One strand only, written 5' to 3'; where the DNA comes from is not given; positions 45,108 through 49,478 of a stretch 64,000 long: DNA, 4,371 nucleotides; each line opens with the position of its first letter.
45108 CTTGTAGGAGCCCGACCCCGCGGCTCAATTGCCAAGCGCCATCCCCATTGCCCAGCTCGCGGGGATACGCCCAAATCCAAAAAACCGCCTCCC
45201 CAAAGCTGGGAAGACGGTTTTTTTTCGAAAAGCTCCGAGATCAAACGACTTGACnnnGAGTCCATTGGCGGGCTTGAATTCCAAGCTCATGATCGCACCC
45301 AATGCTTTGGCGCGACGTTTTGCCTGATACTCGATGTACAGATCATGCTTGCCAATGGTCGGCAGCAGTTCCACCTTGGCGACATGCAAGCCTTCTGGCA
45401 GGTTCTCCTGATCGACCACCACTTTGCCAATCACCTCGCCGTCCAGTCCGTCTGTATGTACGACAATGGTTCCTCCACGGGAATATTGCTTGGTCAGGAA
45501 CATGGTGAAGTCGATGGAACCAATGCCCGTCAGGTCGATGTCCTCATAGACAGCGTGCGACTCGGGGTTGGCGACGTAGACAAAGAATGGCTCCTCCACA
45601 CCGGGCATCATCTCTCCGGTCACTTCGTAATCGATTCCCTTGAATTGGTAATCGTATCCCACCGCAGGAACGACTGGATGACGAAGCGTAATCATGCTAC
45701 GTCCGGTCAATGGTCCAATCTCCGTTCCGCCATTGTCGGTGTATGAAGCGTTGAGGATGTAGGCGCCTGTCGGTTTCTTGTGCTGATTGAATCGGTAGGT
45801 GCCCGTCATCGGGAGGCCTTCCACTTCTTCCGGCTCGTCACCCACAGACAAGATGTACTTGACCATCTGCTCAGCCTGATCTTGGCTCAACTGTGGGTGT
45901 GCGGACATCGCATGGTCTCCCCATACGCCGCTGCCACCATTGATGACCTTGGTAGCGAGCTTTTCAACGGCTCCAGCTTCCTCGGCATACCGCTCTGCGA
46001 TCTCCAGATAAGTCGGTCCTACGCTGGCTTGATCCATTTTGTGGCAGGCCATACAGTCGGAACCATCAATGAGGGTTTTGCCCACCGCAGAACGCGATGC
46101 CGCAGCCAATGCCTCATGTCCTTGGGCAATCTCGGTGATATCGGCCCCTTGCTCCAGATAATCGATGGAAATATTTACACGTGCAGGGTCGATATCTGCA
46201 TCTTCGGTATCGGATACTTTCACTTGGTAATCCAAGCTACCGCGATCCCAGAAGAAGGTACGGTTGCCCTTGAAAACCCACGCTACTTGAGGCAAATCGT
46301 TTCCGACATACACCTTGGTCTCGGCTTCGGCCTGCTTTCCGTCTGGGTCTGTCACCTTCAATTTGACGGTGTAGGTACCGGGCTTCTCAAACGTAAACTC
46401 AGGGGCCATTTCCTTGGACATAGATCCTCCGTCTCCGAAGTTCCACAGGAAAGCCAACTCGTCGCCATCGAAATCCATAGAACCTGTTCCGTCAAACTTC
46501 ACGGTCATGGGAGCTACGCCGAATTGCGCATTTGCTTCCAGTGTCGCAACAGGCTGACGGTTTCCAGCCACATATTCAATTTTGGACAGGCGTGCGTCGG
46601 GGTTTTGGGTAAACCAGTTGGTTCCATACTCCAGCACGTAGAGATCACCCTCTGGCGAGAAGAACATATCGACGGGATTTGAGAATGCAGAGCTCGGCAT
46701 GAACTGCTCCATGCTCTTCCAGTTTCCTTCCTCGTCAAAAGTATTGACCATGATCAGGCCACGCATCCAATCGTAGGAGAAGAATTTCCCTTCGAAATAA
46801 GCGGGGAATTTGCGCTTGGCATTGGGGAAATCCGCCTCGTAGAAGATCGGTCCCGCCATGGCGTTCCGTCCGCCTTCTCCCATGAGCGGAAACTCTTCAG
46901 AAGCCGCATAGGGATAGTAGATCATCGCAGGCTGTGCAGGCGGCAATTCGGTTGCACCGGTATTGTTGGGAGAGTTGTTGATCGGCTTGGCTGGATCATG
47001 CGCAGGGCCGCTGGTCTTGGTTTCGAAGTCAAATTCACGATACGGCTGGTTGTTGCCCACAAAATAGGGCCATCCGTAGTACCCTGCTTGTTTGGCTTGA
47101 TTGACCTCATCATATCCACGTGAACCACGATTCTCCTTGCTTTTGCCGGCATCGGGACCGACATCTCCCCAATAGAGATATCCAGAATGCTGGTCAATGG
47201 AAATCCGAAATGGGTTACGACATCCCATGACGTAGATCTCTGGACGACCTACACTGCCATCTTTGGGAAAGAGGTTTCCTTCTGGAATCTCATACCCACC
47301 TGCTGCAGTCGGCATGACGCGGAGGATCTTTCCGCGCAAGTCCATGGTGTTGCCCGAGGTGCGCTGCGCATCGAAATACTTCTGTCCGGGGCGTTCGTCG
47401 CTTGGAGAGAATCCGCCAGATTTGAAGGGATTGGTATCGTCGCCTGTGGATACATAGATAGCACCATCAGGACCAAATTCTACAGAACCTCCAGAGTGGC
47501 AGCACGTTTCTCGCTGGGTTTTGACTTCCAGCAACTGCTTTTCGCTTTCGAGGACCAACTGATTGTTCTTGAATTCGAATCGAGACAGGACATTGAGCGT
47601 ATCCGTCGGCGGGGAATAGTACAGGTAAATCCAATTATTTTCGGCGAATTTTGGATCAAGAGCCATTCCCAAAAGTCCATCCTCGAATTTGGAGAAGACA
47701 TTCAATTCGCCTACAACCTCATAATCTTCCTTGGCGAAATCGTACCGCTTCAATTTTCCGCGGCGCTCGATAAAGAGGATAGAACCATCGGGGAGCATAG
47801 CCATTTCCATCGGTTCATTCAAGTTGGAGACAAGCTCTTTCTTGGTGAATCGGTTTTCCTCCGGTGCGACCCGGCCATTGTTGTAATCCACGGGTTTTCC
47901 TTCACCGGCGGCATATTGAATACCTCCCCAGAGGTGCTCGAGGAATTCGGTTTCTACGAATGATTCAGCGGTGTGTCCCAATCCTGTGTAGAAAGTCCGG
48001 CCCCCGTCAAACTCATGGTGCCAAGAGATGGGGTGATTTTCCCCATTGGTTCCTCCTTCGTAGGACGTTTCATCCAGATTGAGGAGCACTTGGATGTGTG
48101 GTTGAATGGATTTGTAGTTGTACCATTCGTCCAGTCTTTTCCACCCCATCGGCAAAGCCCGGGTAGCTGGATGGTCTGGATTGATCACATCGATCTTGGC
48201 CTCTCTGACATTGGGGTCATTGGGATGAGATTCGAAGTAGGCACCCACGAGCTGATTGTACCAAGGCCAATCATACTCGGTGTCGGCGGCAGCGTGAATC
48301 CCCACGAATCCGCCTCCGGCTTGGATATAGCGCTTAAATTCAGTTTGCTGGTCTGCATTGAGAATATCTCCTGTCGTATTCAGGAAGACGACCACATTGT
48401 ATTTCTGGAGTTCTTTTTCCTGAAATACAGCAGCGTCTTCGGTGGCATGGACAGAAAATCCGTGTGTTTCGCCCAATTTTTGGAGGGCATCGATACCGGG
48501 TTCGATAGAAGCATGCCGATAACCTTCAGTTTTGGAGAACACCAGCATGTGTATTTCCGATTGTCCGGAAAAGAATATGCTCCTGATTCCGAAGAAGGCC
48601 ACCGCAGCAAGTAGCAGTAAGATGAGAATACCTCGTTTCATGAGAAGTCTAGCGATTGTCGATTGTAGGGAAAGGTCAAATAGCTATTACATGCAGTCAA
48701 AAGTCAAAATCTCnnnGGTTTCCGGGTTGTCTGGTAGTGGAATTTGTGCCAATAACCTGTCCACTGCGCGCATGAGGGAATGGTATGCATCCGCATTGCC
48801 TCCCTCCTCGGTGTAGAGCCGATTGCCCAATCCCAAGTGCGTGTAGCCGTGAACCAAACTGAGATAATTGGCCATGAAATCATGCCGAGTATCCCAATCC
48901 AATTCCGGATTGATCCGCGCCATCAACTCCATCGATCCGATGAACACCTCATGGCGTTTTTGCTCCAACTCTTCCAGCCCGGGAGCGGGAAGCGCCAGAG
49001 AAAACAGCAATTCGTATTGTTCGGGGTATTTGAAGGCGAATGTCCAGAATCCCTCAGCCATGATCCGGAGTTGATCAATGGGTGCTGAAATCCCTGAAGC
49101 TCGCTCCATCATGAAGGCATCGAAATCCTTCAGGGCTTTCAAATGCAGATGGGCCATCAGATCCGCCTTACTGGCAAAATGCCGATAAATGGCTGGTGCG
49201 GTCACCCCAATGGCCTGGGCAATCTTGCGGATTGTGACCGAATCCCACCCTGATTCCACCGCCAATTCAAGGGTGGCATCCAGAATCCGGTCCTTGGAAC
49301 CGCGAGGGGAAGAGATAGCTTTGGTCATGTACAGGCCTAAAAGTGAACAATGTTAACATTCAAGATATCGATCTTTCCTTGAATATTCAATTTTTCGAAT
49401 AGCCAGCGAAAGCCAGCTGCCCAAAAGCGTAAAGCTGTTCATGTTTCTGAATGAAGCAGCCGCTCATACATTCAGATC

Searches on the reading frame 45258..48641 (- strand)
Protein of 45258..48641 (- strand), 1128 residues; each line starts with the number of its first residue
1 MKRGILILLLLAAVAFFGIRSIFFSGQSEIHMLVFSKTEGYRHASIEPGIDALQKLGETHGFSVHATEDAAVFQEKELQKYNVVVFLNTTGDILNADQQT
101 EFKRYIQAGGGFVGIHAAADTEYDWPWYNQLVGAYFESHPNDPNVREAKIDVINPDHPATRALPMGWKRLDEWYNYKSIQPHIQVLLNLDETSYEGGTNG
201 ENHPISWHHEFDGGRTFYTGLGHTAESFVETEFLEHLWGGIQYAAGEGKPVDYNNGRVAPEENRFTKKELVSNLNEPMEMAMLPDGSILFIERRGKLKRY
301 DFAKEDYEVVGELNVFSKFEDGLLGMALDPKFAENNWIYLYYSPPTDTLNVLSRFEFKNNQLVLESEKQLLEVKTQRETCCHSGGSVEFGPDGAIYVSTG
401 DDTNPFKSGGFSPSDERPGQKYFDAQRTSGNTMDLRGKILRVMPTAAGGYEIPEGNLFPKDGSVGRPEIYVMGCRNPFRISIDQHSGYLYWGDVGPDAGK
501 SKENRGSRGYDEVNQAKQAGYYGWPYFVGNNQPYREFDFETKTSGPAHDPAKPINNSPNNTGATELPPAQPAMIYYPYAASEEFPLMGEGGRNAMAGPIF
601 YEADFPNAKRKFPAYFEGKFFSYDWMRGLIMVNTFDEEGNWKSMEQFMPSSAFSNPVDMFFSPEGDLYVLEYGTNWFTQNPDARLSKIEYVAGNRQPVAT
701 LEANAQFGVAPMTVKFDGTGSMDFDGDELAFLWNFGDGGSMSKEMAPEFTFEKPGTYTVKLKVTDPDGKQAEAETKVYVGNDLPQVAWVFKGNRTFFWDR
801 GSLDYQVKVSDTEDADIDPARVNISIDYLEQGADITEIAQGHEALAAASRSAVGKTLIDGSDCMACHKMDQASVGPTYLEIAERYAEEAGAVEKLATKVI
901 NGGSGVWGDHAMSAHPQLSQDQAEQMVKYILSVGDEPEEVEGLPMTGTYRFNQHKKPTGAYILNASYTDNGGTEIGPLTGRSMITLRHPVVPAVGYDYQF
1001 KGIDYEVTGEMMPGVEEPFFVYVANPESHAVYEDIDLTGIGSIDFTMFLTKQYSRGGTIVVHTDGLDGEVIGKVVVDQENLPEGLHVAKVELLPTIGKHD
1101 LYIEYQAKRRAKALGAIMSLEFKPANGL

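Call 83: search_protein_families(library=pfam, max_evalue=0.0001, proteins=[window:45258-48641:-])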
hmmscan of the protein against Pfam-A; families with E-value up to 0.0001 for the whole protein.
window:45258-48641:- (1128 aa): 6 families
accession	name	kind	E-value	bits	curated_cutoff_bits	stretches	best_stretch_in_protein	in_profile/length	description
PF06283.17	ThuA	-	9.3e-76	255.2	33.4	1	32-244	2-209/209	Trehalose utilisation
PF07995.17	GSDH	-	9e-39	134.1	25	1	274-543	1-237/332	Glucose / Sorbosone dehydrogenase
PF18911.6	PKD_4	-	3.9e-18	65.7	27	1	694-775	1-81/85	PKD domain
PF00801.26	PKD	-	6.1e-14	52.2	23.5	1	700-777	3-78/80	PKD domain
PF00034.26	Cytochrom_C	-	5e-08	34.6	21.3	1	853-933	3-89/90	Cytochrome c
PF22352.2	K319L-like_PKD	-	3.4e-06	27.4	27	1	712-779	12-84/84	K319L-like, PKD domain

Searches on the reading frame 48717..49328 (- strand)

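Call 83: search_protein_families(library=pfam, max_evalue=0.0001, proteins=[window:48717-49328:-])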
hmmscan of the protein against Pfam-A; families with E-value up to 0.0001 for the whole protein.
window:48717-49328:- (204 aa): 2 families
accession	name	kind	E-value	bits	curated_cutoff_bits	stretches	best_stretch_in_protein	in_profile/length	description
PF00440.29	TetR_N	-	4.1e-16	58.9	24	1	15-60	1-46/47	Bacterial regulatory proteins, tetR family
PF13305.11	TetR_C_33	-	4e-06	27.8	26.8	1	87-189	1-100/103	Tetracyclin repressor-like, C-terminal domain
